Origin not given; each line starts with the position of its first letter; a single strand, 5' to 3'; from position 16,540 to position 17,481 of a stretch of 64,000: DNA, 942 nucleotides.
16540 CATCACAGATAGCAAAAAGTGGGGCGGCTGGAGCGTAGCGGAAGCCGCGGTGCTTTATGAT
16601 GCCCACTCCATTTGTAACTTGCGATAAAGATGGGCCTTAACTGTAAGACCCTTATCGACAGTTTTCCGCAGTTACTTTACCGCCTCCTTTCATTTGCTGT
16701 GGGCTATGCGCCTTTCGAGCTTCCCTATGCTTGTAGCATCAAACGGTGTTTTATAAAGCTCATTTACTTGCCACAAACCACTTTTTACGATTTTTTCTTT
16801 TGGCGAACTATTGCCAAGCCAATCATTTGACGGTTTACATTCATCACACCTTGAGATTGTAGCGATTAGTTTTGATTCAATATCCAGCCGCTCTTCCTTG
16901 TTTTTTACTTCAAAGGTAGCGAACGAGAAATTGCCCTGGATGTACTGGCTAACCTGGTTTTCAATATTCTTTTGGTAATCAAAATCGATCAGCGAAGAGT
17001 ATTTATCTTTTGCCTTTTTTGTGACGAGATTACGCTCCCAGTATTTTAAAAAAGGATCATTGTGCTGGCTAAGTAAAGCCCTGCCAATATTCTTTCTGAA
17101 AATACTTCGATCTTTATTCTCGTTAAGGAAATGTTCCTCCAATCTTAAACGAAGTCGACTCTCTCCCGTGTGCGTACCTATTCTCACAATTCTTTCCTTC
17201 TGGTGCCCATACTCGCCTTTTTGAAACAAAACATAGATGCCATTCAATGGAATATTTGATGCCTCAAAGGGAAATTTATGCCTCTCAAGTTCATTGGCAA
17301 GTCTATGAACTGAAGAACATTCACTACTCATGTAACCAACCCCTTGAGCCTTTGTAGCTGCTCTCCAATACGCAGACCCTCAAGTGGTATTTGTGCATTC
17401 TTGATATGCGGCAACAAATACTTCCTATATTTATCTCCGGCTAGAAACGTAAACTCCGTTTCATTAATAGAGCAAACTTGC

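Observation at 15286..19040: AT-rich mosaic island after the mrp cluster, built around a decapitated integron integrase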

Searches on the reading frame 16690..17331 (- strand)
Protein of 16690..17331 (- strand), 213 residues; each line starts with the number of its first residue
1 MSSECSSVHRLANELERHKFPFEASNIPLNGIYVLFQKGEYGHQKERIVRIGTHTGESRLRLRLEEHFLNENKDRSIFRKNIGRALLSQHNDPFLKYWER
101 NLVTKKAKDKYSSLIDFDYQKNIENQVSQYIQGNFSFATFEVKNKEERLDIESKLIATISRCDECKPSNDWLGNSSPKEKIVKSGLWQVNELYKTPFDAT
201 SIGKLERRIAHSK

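Call 5: search_protein_families(library=pfam, proteins=[window:16690-17331:-], max_evalue=0.01)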
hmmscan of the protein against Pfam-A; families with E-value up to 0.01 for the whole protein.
window:16690-17331:- (213 aa): 0 families

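Call 6: search_protein_families(library=ncbifam, proteins=[window:16690-17331:-], max_evalue=0.01)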
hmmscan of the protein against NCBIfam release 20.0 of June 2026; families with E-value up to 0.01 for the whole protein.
window:16690-17331:- (213 aa): 0 families

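Call 28: search_protein_families(library=padloc, proteins=[window:16690-17331:-], max_evalue=0.1)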
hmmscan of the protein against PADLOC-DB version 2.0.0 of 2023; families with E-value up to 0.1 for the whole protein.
window:16690-17331:- (213 aa): 2 families
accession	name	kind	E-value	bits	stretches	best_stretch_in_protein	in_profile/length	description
PDLC04713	PDC-M57B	-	2.9e-95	315.8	1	1-208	1-208/211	-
PDLC04714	PDC-M57B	-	9.8e-23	79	1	23-208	32-230/238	-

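Call 29: search_protein_families(library=phrogs, proteins=[window:16690-17331:-], max_evalue=0.01)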
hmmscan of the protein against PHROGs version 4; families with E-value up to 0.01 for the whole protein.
window:16690-17331:- (213 aa): 0 families

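Call 35: find_homologous_proteins(query=window:16690-17331:-, max_evalue=0.00001)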
Query window:16690-17331:- (213 aa): 3963 proteins with E <= 0.00001 among 4087 candidates; the best 120 are listed.
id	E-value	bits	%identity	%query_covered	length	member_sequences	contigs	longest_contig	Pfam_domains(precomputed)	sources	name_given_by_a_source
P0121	2.2e-117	408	99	86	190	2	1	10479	PF26468.1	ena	-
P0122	2.0e-112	392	83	98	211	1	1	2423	PF26468.1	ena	-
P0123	8.1e-109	380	80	98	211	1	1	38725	PF26468.1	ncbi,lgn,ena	-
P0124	8.3e-107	373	80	98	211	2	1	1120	PF26468.1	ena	-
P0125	1.5e-106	373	78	98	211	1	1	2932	PF26468.1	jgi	jgi:hypothetical protein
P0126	3.2e-105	368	78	98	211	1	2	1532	PF26468.1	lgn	-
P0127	1.4e-103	363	78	96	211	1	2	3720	PF26468.1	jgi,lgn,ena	-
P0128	2.7e-103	362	76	98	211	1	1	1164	PF26468.1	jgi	jgi:hypothetical protein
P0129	3.1e-103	362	76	98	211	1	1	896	PF26468.1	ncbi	-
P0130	9.5e-103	360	76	99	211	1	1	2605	PF26468.1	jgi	-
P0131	9.0e-102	357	74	98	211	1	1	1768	PF26468.1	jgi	-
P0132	9.8e-102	357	75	98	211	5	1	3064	PF26468.1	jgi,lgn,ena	-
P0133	9.9e-101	354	76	98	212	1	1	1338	PF26468.1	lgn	-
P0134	1.0e-100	354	73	98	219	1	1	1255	PF26468.1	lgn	-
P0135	1.7e-100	353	73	97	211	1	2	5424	PF26468.1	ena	-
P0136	4.0e-100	352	74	98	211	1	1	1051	PF26468.1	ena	-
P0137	1.2e-99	350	73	98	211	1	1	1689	PF26468.1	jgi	-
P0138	3.0e-99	349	73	98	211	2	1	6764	PF26468.1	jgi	jgi:hypothetical protein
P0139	7.7e-99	347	72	98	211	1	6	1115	PF26468.1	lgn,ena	-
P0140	1.1e-98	347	72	98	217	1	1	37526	PF26468.1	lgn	-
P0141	1.6e-98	346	73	98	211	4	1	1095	PF26468.1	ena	-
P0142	1.9e-98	346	72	95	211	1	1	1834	PF26468.1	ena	-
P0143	3.2e-98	345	74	98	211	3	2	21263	PF26468.1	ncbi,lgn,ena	-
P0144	3.4e-98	345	72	98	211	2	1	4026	PF26468.1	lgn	-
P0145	7.1e-98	344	73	98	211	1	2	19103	PF26468.1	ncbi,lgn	ncbi:MAG: hypothetical protein R6U68_04240 [Desulfobacteraceae bacterium]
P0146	7.6e-98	344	72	98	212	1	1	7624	PF26468.1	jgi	-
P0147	9.5e-98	344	69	100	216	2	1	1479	PF26468.1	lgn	-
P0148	1.7e-97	343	72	98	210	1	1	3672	PF26468.1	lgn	-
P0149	5.9e-97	341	71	98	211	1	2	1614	PF26468.1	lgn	-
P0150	9.9e-97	341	71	98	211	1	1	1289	PF26468.1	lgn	-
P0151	2.7e-96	339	70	98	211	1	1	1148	PF26468.1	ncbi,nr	ncbi:MAG: hypothetical protein JMN24_18965 [gamma proteobacterium endosymbiont of Lamellibrachia ana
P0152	2.8e-96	339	72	98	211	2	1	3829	PF26468.1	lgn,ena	-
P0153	4.7e-96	338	70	98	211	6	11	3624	PF26468.1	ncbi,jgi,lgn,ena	jgi:hypothetical protein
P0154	5.1e-96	338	71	98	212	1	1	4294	PF26468.1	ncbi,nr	ncbi:MAG: hypothetical protein L3J16_03870 [Anaerolineales bacterium]|nr:hypothetical protein [Anaer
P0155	5.5e-96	338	71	99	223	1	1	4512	PF26468.1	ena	-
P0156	7.9e-96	338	70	98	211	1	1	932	PF26468.1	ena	-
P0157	2.0e-95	336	72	95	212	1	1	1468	PF26468.1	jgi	-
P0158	2.1e-95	336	69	99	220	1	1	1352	PF26468.1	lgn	-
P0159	5.2e-95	335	71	99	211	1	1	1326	PF26468.1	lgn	-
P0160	9.7e-95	334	70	98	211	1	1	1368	PF26468.1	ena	-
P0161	2.0e-94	333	71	95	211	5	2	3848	PF26468.1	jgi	jgi:hypothetical protein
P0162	2.3e-94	333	69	98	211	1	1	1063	PF26468.1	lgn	-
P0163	2.4e-94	333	69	98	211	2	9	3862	PF26468.1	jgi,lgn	-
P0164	2.6e-94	333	71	98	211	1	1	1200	PF26468.1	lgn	-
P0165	3.1e-94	332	70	98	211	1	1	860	PF26468.1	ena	-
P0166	4.0e-94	332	69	99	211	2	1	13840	PF26468.1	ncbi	-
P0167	4.7e-94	332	69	98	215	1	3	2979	PF26468.1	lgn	-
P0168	7.0e-94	331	69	97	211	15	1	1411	PF26468.1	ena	-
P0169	7.8e-94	331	69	98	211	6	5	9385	PF26468.1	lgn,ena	-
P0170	7.8e-94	331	70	98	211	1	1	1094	PF26468.1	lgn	-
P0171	2.7e-93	329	69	98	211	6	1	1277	PF26468.1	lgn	-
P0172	3.5e-93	329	70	95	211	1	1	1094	PF26468.1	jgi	jgi:hypothetical protein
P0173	3.7e-93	329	68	98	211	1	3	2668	PF26468.1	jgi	jgi:hypothetical protein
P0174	4.4e-93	329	68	98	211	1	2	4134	PF26468.1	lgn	-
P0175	4.8e-93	329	68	98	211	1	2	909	PF26468.1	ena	-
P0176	5.5e-93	328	70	96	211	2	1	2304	PF26468.1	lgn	-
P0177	5.9e-93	328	68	98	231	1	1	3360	PF26468.1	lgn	-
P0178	6.2e-93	328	69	98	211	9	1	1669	PF26468.1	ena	-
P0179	6.4e-93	328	68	98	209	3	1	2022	PF26468.1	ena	-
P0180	6.8e-93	328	73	91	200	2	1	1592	PF26468.1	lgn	-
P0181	7.4e-93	328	71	96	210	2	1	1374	PF26468.1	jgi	-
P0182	7.6e-93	328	69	98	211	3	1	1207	PF26468.1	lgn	-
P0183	8.6e-93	328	68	98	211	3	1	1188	PF26468.1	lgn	-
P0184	9.9e-93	327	68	97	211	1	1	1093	PF26468.1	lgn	-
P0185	1.1e-92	327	69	98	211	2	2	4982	PF26468.1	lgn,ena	-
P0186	1.5e-92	327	68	98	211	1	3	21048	PF26468.1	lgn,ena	-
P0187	1.6e-92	327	68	98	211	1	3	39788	PF26468.1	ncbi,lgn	-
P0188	1.9e-92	327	67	98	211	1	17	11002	PF26468.1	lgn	-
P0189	2.7e-92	326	68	98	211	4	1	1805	PF26468.1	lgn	-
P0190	3.2e-92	326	68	98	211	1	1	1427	PF26468.1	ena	-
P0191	3.3e-92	326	69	95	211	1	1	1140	PF26468.1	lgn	-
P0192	3.7e-92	326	67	98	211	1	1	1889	PF26468.1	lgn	-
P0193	4.9e-92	325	68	98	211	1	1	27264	PF26468.1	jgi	jgi:hypothetical protein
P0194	6.0e-92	325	68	96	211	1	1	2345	PF26468.1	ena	-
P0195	6.2e-92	325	67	98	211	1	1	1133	PF26468.1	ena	-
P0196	6.4e-92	325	70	95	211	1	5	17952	PF26468.1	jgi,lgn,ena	-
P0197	7.2e-92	325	69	95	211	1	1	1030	PF26468.1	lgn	-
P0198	7.3e-92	325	69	95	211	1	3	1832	PF26468.1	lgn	-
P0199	1.0e-91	324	68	99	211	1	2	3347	PF26468.1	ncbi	-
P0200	1.1e-91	324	67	98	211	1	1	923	PF26468.1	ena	-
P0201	1.4e-91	324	68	98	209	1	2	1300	PF26468.1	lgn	-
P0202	1.6e-91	324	68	98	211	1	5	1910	PF26468.1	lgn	-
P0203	1.8e-91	323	70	95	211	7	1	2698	PF26468.1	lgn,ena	-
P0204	2.0e-91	323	67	98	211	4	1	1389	PF26468.1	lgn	-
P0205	2.0e-91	323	69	95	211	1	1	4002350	PF26468.1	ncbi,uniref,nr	ncbi:hypothetical protein [Thioalkalivibrio nitratireducens]|uniref:hypothetical protein n=1 Tax=Thi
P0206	2.0e-91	323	67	98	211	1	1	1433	PF26468.1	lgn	-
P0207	2.9e-91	323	67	98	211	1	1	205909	PF26468.1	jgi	jgi:hypothetical protein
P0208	3.0e-91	323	70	95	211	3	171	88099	PF26468.1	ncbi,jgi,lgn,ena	-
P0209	3.6e-91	322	67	98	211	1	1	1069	PF26468.1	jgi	jgi:hypothetical protein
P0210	3.6e-91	322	65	100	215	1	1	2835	PF26468.1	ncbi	-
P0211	3.6e-91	322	65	98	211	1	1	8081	PF26468.1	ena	-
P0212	4.1e-91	322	68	98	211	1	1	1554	PF26468.1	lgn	-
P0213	4.2e-91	322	66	98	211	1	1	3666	PF26468.1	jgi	jgi:hypothetical protein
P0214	4.2e-91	322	67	98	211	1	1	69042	PF26468.1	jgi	-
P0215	5.0e-91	322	65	99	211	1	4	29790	PF26468.1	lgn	-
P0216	5.0e-91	322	70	95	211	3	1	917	PF26468.1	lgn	-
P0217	5.1e-91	322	69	96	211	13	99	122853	PF26468.1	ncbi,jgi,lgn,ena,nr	ncbi:MAG: hypothetical protein ACK5EU_13925 [Pseudanabaena sp.]|jgi:hypothetical protein|nr:hypothet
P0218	6.4e-91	322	68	98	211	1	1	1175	PF26468.1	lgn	-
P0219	6.5e-91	322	66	97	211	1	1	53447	PF26468.1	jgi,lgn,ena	-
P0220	6.8e-91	322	68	97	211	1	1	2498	PF26468.1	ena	-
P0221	8.3e-91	321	67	100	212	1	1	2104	PF26468.1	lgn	-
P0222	8.4e-91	321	67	98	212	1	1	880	PF26468.1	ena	-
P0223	8.5e-91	321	67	98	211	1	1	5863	PF26468.1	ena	-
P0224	8.5e-91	321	68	98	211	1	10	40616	PF26468.1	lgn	-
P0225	9.8e-91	321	67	98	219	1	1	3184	PF26468.1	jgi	jgi:hypothetical protein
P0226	1.0e-90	321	66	97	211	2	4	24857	PF26468.1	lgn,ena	-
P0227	1.0e-90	321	67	98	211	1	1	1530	PF26468.1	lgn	-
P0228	1.1e-90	321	68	98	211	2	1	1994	PF26468.1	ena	-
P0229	1.2e-90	321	69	96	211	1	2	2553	PF26468.1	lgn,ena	-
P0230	1.4e-90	320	67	98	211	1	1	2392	PF26468.1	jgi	jgi:hypothetical protein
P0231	1.4e-90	320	67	97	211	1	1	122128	PF26468.1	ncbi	-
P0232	1.6e-90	320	69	95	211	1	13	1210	PF26468.1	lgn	-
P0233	1.9e-90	320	67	95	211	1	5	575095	PF26468.1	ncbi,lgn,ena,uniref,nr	ncbi:hypothetical protein [Marinomonas communis]|uniref:GIY-YIG domain-containing protein n=1 Tax=Ma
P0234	2.4e-90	320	68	95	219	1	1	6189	PF26468.1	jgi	-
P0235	2.8e-90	319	67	98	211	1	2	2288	PF26468.1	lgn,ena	-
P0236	2.9e-90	319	68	96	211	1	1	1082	PF26468.1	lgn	-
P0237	3.3e-90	319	67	96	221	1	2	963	PF26468.1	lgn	-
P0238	3.8e-90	319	66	98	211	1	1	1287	PF26468.1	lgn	-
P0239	4.9e-90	319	67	97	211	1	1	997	PF26468.1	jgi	jgi:hypothetical protein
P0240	5.2e-90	319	68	98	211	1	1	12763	PF26468.1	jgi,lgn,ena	-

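Call 36: find_encoding_contigs(protein=P0121, flank=10000, max_places=4)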
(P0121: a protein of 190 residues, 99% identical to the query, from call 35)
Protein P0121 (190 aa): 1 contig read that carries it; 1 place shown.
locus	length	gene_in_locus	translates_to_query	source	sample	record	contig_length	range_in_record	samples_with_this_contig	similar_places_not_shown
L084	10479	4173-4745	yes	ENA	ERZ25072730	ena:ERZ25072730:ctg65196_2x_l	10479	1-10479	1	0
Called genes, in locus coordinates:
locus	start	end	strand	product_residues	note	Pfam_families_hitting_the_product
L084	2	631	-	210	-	?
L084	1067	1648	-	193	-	PF13495:Phage_int_SAM_4, PF00589:Phage_integrase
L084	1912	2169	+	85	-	-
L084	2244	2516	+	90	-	-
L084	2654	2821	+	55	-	-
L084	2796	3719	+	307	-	-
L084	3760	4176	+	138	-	PF21818:DUF6884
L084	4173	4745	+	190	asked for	PF26468:GIY_YIG_3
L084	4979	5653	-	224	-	PF14213:DUF4325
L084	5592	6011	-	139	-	-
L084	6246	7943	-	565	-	PF00361:Proton_antipo_M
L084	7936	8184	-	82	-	-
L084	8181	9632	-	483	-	PF00361:Proton_antipo_M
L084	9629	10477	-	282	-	?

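Call 53: predict_structure(alignment_id=A3)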
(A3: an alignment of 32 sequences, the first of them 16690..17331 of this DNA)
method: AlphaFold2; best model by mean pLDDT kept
length: 213 residues; sequences in the alignment: 32
mean_pLDDT: 92.4   pTM: 0.89
mean pLDDT of the five models: 92.4, 92.4, 88.5, 88.3, 87.6
residues with pLDDT >= 90: 172; 70-90: 34; 50-70: 7; < 50: 0
segments of 3 or more residues with pLDDT < 50: none
pLDDT, mean of each block of 10 residues (from residue 1): 90 96 95 96 94 87 95 94 98 96 90 94 98 98 90 92 92 95 86 78 92 77
secondary structure, 60 per line:
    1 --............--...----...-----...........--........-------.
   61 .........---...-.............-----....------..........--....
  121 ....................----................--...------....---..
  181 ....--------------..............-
elements in order: H3-14 E17-19 E32-42 E45-52 H60-69 H77-89 H95-98 H105-114 H117-134 E135-140 H145-160 H172-175 H179-184 H199-212

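Call 58: fold_search(model_id=the predicted structure, library=pdb)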
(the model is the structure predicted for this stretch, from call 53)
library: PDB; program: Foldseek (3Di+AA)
matches with E <= 10: 57; with E <= 0.001: 0
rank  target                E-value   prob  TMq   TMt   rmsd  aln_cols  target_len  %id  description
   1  4xtk_C                1.0e+00  0.03  0.13  0.10  16.6       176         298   14  Structure of TM1797, a CAS1 protein from Thermotoga maritima (released 2015-02-11)
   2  7br2_B                1.9e+00  0.02  0.12  0.08  17.4       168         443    8  BT4096 a gut microbial diltiazem-metabolizing enzyme (released 2020-05-06)
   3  7br2_C                2.5e+00  0.01  0.12  0.08  17.4       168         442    9  BT4096 a gut microbial diltiazem-metabolizing enzyme (released 2020-05-06)
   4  6f7j_B                3.0e+00  0.03  0.15  0.12  16.2       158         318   12  Crystal structure of Human ARS2 residues 171-270 + 408-763 (released 2018-05-09)
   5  8yjx_B                3.2e+00  0.04  0.18  0.10  11.7       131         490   11  Crystal structure of penicillin-binding protein 2 (PBP2) from Campylobacter jejuni (released 2024-04-17)
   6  3r5b_E                3.2e+00  0.02  0.15  0.12  11.6       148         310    9  Pseudomonas aeruginosa DapD (PA3666) in complex with L-2-aminopimelate (released 2012-01-25)
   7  8ehx                  3.2e+00  0.01  0.14  0.06  19.3       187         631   12  cryo-EM structure of TMEM63B in LMNG (released 2023-08-23)
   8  3r5c_C                3.4e+00  0.02  0.14  0.10  11.5       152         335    7  Pseudomonas aeruginosa DapD (PA3666) in complex with CoA and succinate (released 2012-01-25)
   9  3pu9_A                3.6e+00  0.01  0.12  0.11  12.5       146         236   11  Crystal structure of serine/threonine phosphatase Sphaerobacter thermophilus DSM 20745 (released 2010-12-22)
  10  5xym_P                3.6e+00  0.01  0.08  0.13   7.6        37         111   22  Large subunit of Mycobacterium smegmatis (released 2017-09-27)
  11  3fbz_C                3.8e+00  0.07  0.11  0.18  10.7        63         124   19  Crystal structure of ORF140 of the archaeal virus Acidianus Filamentous Virus 1 (AFV1) (released 2009-11-10)
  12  6f7s_D                3.8e+00  0.01  0.11  0.09  19.0       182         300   12  Crystal structure of Human ARS2 residues 147-270 + 408-763 with deletion of loop B (released 2018-05-09)
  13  22yz_A                4.5e+00  0.02  0.15  0.11  13.9       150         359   12  Crystal structure of RipNE220A(82-474) from Ralstonia solanacearum (released 2026-03-11)
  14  3fbz_D                4.8e+00  0.06  0.12  0.19   9.9        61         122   21  Crystal structure of ORF140 of the archaeal virus Acidianus Filamentous Virus 1 (AFV1) (released 2009-11-10)
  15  1bol                  4.8e+00  0.01  0.12  0.12  16.4       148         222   13  THE CRYSTAL STRUCTURE OF RIBONUCLEASE RH FROM RHIZOPUS NIVEUS AT 2.0 A RESOLUTION (released 1998-08-12)
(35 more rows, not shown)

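Call 60: find_encoding_contigs(protein=P0123, flank=6000, max_places=2)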
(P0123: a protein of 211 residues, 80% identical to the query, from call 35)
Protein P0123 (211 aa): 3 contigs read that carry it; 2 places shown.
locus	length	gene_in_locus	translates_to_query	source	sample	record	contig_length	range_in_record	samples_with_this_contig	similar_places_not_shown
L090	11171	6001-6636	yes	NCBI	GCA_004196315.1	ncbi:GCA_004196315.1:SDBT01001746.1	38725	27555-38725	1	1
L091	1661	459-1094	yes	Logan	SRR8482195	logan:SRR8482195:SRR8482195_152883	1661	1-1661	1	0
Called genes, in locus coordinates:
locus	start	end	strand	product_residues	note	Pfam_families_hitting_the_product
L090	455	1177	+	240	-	-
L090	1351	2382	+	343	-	PF13289:SIR2_2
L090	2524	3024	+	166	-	-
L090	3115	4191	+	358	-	PF10137:CAP12-PCTIR_TIR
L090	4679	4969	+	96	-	-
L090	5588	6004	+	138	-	PF21818:DUF6884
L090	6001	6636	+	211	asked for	PF26468:GIY_YIG_3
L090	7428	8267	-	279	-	PF08797:HIRAN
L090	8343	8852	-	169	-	-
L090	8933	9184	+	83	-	-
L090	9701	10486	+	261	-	-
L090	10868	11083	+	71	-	-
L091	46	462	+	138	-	PF21818:DUF6884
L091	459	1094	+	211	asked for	PF26468:GIY_YIG_3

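Call 61: find_encoding_contigs(protein=P0208, flank=6000, max_places=4)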
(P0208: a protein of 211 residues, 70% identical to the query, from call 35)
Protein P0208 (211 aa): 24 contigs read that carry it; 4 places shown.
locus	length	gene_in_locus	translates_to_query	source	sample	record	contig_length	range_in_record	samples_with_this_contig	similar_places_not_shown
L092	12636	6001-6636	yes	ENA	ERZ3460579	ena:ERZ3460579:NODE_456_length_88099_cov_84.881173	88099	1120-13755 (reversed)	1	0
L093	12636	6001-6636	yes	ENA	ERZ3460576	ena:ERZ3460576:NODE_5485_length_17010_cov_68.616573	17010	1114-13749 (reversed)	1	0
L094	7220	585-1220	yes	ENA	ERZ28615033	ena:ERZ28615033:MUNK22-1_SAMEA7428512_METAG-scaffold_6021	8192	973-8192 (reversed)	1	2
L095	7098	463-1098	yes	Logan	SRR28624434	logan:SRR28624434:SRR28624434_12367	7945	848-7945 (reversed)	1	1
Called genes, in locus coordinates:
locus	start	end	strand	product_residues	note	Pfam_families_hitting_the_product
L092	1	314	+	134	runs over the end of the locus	-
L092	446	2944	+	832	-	PF00082:Peptidase_S8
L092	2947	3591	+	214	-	PF07589:PEP_exosort_dom (weak)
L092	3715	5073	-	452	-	PF13546:DDE_5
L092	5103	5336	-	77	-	-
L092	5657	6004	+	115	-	PF21818:DUF6884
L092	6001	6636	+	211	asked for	PF26468:GIY_YIG_3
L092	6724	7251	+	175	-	PF12975:DUF3859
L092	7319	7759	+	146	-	-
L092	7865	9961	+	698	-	PF00753:Lactamase_B, PF14863:Alkyl_sulf_dimr, PF02036:SCP2 (weak), PF14864:Alkyl_sulf_C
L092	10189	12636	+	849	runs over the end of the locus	PF00675:Peptidase_M16, PF05193:Peptidase_M16_C, PF00675:Peptidase_M16, PF05193:Peptidase_M16_C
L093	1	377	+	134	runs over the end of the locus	-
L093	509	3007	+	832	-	PF00082:Peptidase_S8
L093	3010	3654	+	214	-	PF07589:PEP_exosort_dom (weak)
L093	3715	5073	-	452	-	PF13546:DDE_5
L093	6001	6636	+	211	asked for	PF26468:GIY_YIG_3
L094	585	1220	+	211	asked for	PF26468:GIY_YIG_3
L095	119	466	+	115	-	PF21818:DUF6884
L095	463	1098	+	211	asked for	PF26468:GIY_YIG_3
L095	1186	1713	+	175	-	PF12975:DUF3859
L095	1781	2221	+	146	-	-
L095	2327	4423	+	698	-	PF00753:Lactamase_B, PF14863:Alkyl_sulf_dimr, PF02036:SCP2 (weak), PF14864:Alkyl_sulf_C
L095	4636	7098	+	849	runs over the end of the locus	PF00675:Peptidase_M16, PF05193:Peptidase_M16_C, PF00675:Peptidase_M16, PF05193:Peptidase_M16_C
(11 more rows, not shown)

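Call 71: search_protein_families(library=pfam, proteins=[L084:1912-2169:+, L084:2235-2516:+, L084:2796-3719:+, L084:2654-2821:+], max_evalue=0.01)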
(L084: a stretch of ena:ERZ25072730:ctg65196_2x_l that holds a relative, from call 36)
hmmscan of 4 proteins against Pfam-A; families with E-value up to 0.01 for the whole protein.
L084:1912-2169:+ (85 aa): 0 families

L084:2235-2516:+ (93 aa): 2 families
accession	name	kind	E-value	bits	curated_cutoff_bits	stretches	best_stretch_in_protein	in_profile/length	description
PF01541.30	GIY-YIG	-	5.2e-05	23.9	22.6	1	23-89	2-78/78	GIY-YIG catalytic domain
PF20815.3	GIY_YIG_2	-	0.0062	17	22.4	0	12-92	10-94/153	GIY-YIG catalytic domain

L084:2796-3719:+ (307 aa): 0 families

L084:2654-2821:+ (55 aa): 0 families

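Call 72: search_protein_families(library=padloc, proteins=[L084:1912-2169:+, L084:2235-2516:+, L084:2796-3719:+], max_evalue=0.01)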
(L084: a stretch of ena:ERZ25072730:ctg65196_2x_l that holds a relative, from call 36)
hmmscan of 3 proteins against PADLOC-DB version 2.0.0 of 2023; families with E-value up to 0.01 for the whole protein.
L084:1912-2169:+ (85 aa): 0 families

L084:2235-2516:+ (93 aa): 0 families

L084:2796-3719:+ (307 aa): 0 families
